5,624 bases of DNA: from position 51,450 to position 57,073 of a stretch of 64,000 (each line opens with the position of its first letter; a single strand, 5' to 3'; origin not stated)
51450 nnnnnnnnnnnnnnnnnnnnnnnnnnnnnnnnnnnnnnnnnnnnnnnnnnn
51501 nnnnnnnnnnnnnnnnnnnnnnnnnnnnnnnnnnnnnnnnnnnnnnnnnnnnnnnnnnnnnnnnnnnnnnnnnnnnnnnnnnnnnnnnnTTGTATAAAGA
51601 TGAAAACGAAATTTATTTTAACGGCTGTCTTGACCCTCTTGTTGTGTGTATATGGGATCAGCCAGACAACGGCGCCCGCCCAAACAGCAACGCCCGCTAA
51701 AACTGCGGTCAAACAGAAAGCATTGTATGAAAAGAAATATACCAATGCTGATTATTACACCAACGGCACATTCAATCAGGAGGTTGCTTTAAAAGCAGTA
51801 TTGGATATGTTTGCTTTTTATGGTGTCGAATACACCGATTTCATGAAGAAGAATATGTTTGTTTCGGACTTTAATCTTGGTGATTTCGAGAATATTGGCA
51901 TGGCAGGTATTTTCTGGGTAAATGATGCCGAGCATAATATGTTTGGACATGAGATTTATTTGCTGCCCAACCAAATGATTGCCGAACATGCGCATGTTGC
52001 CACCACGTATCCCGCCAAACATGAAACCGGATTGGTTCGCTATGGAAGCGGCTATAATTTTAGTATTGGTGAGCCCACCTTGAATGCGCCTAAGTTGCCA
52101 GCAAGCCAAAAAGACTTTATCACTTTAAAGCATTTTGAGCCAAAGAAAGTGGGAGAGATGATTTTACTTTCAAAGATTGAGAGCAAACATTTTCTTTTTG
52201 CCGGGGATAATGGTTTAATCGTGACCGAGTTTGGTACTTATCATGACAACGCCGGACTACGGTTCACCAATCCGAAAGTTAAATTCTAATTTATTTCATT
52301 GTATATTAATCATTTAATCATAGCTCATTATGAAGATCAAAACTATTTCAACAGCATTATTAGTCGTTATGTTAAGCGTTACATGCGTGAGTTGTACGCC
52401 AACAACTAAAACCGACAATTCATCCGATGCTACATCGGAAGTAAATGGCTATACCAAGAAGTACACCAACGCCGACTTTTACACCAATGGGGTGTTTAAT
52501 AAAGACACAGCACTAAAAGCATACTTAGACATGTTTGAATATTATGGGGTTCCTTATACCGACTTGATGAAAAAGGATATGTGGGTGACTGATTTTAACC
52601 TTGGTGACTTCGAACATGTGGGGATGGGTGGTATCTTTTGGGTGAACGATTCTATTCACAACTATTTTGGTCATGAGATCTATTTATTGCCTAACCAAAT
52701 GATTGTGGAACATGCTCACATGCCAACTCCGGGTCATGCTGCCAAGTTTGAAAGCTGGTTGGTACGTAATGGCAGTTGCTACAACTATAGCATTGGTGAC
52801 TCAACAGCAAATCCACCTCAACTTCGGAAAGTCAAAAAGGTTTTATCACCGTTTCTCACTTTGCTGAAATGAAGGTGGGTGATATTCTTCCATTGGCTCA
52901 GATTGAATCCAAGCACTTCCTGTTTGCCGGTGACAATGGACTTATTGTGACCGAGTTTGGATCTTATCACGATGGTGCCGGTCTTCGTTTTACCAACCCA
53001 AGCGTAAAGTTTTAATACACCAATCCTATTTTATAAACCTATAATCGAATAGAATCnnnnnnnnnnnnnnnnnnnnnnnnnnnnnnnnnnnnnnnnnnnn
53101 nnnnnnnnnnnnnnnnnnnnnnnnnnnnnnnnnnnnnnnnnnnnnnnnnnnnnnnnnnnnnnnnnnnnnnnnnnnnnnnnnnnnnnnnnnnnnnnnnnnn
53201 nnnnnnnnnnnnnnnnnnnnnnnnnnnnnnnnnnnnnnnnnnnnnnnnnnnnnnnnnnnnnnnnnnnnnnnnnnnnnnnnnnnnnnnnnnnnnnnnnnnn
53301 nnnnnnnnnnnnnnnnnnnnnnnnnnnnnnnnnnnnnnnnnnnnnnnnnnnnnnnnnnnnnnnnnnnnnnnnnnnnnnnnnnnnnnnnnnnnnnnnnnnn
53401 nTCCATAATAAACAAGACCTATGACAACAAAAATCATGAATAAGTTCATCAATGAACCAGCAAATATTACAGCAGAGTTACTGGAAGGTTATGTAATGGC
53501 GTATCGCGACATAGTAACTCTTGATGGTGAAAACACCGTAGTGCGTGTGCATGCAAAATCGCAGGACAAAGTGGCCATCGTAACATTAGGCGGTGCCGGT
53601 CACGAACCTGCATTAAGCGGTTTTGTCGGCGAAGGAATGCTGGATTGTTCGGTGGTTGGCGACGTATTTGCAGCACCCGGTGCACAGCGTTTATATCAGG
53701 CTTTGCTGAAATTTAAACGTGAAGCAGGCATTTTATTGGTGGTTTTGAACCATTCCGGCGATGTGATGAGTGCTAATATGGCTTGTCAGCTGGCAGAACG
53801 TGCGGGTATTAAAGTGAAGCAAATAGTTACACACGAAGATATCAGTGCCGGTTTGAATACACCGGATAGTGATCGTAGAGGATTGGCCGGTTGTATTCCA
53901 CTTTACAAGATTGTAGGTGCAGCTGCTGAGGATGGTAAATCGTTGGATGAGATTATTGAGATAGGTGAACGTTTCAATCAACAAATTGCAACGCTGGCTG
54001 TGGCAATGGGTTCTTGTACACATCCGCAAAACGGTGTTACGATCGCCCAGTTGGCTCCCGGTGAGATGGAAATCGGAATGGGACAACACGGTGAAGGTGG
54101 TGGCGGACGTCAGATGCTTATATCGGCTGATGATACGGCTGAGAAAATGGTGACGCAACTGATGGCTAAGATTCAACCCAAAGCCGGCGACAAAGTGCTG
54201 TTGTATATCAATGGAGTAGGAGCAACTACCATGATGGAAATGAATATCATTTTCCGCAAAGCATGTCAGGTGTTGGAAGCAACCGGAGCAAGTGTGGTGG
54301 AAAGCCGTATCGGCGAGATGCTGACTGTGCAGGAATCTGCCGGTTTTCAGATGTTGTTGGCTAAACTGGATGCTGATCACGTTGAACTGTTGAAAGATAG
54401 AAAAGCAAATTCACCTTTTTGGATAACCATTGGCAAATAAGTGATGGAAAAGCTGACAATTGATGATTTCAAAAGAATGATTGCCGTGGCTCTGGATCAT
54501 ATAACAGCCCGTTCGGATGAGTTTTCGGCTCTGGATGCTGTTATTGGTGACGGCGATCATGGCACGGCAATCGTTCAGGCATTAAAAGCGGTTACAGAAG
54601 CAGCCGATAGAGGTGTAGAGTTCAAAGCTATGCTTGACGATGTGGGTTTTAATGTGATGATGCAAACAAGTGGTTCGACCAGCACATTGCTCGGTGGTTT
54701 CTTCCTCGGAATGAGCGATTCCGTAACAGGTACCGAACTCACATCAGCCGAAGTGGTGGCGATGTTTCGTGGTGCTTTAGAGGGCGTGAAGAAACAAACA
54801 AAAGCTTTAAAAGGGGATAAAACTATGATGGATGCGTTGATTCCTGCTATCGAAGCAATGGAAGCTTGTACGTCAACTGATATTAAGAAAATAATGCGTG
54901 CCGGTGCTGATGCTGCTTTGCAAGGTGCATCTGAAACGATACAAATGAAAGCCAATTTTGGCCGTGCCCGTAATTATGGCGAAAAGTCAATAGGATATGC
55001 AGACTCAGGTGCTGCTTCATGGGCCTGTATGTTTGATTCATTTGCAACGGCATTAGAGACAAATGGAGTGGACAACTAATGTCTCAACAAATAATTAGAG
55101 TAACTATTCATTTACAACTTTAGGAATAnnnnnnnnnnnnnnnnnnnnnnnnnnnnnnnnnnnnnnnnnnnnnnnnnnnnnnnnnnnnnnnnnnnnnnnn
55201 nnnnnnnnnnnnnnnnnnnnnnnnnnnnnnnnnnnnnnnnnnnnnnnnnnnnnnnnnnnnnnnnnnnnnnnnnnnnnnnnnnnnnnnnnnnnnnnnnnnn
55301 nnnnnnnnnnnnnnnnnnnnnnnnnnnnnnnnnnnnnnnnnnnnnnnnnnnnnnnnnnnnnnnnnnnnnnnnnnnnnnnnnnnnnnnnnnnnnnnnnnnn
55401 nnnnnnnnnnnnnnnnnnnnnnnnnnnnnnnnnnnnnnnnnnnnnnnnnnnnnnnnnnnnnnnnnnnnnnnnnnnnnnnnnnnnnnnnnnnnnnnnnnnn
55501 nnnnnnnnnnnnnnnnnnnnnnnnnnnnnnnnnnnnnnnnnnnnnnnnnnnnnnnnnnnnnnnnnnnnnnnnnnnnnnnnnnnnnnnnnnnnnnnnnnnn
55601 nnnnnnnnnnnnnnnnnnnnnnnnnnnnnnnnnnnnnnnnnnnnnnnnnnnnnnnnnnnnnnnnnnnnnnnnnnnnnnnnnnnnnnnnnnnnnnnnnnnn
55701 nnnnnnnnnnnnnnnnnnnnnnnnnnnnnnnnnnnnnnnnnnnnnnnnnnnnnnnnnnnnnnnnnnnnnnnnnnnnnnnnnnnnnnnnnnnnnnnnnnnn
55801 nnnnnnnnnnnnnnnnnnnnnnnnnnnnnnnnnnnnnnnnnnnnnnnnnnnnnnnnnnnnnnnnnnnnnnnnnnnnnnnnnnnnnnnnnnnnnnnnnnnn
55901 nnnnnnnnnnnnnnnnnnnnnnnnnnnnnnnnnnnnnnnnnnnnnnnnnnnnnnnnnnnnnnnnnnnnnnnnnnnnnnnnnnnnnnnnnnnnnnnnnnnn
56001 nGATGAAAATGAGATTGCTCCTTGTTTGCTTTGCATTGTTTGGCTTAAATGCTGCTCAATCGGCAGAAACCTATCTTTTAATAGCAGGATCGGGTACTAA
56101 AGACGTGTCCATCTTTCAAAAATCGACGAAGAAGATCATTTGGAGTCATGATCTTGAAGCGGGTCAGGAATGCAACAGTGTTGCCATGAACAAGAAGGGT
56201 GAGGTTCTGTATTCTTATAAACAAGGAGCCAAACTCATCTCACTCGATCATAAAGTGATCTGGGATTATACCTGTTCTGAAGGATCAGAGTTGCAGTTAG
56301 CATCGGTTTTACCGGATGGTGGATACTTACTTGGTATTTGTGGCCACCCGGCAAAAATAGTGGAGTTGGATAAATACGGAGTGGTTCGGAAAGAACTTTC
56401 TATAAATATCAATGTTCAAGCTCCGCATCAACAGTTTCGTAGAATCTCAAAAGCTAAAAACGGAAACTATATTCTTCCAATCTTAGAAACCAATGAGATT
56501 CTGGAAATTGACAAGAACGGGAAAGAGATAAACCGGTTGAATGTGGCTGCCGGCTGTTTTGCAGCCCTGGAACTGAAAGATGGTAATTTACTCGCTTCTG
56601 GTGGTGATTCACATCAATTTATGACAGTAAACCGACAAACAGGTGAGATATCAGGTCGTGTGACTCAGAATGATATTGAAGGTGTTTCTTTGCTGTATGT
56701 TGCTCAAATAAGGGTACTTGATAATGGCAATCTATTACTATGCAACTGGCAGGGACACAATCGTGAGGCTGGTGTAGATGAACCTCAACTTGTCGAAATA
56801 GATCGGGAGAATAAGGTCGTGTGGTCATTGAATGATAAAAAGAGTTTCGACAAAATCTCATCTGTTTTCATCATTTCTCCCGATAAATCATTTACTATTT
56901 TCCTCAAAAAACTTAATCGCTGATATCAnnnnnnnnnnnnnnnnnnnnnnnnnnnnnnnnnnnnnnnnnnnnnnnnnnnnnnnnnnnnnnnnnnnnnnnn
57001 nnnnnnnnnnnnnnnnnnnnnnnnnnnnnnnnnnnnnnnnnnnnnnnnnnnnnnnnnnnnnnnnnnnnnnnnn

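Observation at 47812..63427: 15.6-kb co-directional, IclR-headed cluster mixing cytoplasmic kinase/thiolase enzymes with exported haem, propeller, FGE-like and GH116-like proteins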

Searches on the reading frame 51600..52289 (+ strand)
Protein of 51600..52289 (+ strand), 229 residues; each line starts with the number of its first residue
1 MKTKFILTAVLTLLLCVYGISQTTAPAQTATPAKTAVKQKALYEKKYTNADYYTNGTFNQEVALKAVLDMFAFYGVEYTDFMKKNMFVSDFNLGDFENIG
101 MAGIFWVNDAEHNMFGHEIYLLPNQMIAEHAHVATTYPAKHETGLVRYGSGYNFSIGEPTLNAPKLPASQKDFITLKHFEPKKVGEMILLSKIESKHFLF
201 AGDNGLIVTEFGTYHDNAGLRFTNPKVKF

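Call 4: search_protein_families(library=pfam, proteins=[window:51600-52289:+], max_evalue=0.01)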
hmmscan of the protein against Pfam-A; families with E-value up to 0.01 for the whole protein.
window:51600-52289:+ (229 aa): 0 families

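Call 23: search_solved_structures(query=window:51600-52289:+, max_evalue=1, show_alignments=2)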
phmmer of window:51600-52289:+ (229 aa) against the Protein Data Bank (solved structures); distinct sequences matched with E-value up to 1: 4.
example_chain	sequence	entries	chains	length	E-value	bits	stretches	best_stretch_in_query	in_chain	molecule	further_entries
7nzo_AAA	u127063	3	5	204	1.7e-14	57.4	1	70-228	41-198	D-lyxose/D-mannose family sugar isomerase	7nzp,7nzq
2y0o_A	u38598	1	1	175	6.3e-10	42.4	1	71-227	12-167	PROBABLE D-LYXOSE KETOL-ISOMERASE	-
5zl6_A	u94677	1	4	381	0.87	12.5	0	110-164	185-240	Histidine racemase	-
5ewk_A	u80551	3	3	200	0.94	12.4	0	9-40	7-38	Putative ADP-Ribosyltransferase Scabin | Scabin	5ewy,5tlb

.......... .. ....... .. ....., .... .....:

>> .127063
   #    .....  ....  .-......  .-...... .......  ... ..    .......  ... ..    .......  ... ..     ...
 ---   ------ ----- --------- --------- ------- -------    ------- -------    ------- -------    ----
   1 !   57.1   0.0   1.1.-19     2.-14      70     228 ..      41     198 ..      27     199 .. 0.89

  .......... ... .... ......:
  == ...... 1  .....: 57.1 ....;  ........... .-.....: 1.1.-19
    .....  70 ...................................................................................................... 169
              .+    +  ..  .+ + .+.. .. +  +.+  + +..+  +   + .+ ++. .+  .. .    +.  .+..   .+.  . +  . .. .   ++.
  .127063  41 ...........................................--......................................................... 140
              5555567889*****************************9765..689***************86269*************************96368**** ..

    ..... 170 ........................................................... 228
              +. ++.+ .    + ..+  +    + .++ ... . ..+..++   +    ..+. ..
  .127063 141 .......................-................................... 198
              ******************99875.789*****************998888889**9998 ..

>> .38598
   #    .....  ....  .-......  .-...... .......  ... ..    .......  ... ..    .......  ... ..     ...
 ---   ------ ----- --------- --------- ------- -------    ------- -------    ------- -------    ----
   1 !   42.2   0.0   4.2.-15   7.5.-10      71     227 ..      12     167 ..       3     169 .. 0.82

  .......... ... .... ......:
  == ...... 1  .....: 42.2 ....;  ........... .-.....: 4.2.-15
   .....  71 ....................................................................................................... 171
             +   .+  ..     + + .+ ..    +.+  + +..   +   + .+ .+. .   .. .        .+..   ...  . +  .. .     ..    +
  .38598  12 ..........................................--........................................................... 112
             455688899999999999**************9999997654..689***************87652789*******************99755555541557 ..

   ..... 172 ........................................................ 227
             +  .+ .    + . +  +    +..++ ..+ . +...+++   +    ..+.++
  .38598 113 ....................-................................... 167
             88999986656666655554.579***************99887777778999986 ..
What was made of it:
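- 51600..52289 (+): Exported cupin 1, D-lyxose/D-mannose-isomerase-like. 7NZO E 1.7e-14 and 2Y0O E 6.3e-10, with the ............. metal motif aligned (call 23).
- On D-lyxose/D-mannose isomerase cupins: 7NZO E 1.7e-14, with the HxH, E and H ligands aligned (call 23).
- Checked: Cupin related to D-lyxose isomerase: 7NZO E 1.7e-14 (call 23).
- The cupin is a sugar isomerase homologue (call 23).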

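Call 37: search_protein_families(library=ncbifam, proteins=[window:51600-52289:+], max_evalue=0.001)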
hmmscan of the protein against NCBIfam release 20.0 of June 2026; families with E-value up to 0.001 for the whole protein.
window:51600-52289:+ (229 aa): 0 families

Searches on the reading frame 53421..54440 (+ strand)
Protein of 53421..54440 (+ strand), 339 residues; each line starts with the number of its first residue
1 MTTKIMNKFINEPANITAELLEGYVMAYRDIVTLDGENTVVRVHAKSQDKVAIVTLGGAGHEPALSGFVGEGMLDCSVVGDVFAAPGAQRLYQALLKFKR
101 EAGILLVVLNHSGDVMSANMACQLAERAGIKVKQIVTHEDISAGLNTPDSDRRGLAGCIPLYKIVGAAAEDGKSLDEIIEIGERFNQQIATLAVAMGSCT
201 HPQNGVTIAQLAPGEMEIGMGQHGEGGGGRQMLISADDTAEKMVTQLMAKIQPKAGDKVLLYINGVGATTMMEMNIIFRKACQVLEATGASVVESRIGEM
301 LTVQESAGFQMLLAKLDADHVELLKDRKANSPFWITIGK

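Call 4: search_protein_families(library=pfam, proteins=[window:53421-54440:+], max_evalue=0.01)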
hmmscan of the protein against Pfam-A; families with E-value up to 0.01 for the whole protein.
window:53421-54440:+ (339 aa): 1 family
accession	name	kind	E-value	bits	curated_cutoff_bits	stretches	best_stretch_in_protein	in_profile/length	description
PF02733.22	Dak1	-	5.5e-96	321.6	31.4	1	22-328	1-309/313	Dak1 domain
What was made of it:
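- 53421..54440 (+): DhaK, the substrate-binding subunit of a Dak-type kinase. Dak1 5.5e-96 (call 4).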

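Call 37: search_protein_families(library=ncbifam, proteins=[window:53421-54440:+], max_evalue=0.001)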
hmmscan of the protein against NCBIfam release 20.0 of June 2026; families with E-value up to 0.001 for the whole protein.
window:53421-54440:+ (339 aa): 4 families
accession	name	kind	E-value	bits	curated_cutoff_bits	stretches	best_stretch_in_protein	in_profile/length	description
NF011049.0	PRK14479.1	subfamily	9.1e-91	305.1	492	1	6-335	1-328/568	dihydroxyacetone kinase family protein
TIGR02363.1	dhaK1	equivalog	2.1e-85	286.7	406.25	1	6-327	1-323/329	dihydroxyacetone kinase subunit DhaK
TIGR02361.1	dak_ATP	equivalog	6.5e-70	236.3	574.95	1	8-336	2-345/583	glycerone kinase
TIGR02362.1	dhaK1b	equivalog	5.6e-63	213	413.25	1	9-326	2-319/326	DhaKLM operon coactivator DhaQ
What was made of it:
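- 53421..54440 (+): TIGR02363 scores 286.7 bits against a cut-off of 406 (call 37).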

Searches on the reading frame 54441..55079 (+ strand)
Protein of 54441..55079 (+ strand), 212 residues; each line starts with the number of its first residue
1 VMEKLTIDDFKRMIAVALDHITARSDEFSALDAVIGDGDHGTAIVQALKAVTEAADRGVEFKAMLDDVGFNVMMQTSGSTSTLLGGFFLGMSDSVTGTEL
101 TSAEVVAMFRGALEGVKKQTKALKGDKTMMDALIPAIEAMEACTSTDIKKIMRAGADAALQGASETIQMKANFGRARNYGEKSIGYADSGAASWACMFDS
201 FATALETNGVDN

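Call 4: search_protein_families(library=pfam, proteins=[window:54441-55079:+], max_evalue=0.01)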
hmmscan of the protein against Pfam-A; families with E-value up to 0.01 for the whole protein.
window:54441-55079:+ (212 aa): 1 family
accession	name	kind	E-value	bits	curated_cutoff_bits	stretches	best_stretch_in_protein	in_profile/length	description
PF02734.22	Dak2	-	8.7e-37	127.1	27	1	35-202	2-173/174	DAK2 domain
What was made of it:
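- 54441..55079 (+): DhaL, the nucleotide-binding subunit of the kinase. It abuts DhaK with no gap. Dak2 8.7e-37 (call 4).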

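Call 37: search_protein_families(library=ncbifam, proteins=[window:54441-55079:+], max_evalue=0.001)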
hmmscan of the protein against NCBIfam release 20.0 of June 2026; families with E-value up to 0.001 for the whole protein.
window:54441-55079:+ (212 aa): 3 families
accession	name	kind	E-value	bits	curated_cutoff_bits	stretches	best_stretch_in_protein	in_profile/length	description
NF011049.0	PRK14479.1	subfamily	7.1e-40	137.1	492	1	5-205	359-566/568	dihydroxyacetone kinase family protein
TIGR02365.1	dha_L_ycgS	equivalog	3.2e-37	128.2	138.3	1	11-201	2-194/196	dihydroxyacetone kinase subunit DhaL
TIGR02361.1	dak_ATP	equivalog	2.4e-26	92.5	574.95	1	7-201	382-582/583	glycerone kinase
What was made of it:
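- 54441..55079 (+): TIGR02365 scores 128.2 bits against a cut-off of 138.3 (call 37).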

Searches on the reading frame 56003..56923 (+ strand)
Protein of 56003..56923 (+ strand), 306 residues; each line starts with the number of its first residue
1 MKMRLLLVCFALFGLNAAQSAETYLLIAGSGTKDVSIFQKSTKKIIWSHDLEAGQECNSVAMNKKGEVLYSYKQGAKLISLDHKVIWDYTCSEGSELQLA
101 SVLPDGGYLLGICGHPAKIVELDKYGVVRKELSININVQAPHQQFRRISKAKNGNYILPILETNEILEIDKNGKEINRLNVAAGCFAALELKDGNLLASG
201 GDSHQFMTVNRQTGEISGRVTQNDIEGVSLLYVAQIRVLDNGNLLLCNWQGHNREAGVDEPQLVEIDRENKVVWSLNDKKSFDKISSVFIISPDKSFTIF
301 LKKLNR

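Call 4: search_protein_families(library=pfam, proteins=[window:56003-56923:+], max_evalue=0.01)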
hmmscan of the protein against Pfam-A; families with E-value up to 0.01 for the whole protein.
window:56003-56923:+ (306 aa): 3 families
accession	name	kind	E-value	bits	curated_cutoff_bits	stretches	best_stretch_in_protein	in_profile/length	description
PF22701.2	Mala_s_1-like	-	4.5e-48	164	27.5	1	57-249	1-195/195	Mal s 1 allergenic protein-like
PF05935.17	Arylsulfotrans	-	7.4e-06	25.7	24.2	0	122-207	33-116/374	Arylsulfotransferase (ASST)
PF13360.13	PQQ_2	-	0.0011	19.1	27.6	0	34-93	4-63/233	Outer membrane protein assembly factor BamB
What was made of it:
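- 56003..56923 (+): Exported Mala_s_1-like beta-propeller, role unknown. PF22701 4.5e-48 (call 4).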

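Call 37: search_protein_families(library=ncbifam, proteins=[window:56003-56923:+], max_evalue=0.001)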
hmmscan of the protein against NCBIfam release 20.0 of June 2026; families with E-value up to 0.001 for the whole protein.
window:56003-56923:+ (306 aa): 0 families
